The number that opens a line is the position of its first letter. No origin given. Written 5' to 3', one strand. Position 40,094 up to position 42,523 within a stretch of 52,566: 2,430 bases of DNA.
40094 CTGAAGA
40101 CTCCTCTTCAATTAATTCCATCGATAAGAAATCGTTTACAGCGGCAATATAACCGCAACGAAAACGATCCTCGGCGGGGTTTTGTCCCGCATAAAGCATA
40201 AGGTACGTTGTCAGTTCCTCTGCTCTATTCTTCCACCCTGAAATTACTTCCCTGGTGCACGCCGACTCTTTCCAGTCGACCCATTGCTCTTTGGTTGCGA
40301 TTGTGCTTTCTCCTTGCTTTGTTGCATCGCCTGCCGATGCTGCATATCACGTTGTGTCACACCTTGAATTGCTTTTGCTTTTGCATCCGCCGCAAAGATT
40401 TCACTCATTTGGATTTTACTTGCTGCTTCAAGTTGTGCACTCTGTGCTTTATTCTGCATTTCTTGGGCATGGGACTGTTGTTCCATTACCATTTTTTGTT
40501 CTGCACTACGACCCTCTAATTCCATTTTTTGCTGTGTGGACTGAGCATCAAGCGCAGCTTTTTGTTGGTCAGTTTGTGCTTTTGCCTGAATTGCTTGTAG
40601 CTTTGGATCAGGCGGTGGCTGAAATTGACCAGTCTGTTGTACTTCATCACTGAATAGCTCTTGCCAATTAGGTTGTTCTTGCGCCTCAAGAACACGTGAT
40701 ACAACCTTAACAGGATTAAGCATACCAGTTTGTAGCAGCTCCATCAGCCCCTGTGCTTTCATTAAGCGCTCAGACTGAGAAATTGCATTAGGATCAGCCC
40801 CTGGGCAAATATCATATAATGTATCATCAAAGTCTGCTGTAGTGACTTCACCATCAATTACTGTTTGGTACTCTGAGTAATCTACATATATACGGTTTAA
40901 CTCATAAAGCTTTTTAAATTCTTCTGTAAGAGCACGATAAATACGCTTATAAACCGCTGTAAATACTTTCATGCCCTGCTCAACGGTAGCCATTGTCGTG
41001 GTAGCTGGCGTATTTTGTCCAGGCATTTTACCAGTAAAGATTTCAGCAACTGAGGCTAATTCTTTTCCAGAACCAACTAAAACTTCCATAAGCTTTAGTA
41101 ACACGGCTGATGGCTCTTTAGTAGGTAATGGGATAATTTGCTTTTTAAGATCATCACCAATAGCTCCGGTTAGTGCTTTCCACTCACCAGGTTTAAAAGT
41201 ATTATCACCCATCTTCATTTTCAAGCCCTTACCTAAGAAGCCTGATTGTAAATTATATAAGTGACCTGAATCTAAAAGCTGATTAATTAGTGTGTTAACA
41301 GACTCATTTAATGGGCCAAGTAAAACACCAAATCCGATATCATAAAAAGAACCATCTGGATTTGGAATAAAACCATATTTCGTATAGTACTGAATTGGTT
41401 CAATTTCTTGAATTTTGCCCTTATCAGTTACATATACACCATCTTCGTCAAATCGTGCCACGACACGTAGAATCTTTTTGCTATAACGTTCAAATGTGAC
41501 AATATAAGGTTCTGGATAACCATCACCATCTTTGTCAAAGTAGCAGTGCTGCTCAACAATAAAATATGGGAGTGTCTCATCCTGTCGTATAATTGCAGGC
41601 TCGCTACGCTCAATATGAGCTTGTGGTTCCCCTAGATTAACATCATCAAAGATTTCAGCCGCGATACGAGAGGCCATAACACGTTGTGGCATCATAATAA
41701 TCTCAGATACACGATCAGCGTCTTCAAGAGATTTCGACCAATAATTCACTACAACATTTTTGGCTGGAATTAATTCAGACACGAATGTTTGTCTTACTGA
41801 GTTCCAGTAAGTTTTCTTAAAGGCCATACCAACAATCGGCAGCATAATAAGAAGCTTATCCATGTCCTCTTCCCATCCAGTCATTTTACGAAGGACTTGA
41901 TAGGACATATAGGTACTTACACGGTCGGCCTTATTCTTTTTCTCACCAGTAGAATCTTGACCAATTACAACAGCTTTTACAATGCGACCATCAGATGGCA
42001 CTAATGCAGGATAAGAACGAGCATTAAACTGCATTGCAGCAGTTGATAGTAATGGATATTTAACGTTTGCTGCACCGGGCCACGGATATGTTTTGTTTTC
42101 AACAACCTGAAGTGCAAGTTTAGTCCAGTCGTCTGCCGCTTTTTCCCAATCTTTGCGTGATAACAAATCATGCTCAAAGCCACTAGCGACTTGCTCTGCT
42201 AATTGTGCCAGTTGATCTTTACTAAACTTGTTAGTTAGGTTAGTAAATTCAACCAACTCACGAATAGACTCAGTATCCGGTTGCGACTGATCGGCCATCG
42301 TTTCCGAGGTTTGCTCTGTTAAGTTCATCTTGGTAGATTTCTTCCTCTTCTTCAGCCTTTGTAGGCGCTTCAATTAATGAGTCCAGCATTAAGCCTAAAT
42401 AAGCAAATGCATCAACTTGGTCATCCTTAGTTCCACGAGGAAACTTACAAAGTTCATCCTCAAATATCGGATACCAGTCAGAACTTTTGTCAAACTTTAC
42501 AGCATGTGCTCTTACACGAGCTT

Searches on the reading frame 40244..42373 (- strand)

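Call 11: search_protein_families(library=phrogs, proteins=[window:40244-42373:-], max_evalue=0.01)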
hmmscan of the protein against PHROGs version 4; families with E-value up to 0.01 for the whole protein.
window:40244-42373:- (709 aa): 2 families
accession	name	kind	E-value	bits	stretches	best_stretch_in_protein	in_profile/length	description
phrog_1216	-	head and packaging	5.1e-18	66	1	165-688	184-709/714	portal protein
phrog_156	-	head and packaging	0.0013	18.2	1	423-691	388-668/681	portal protein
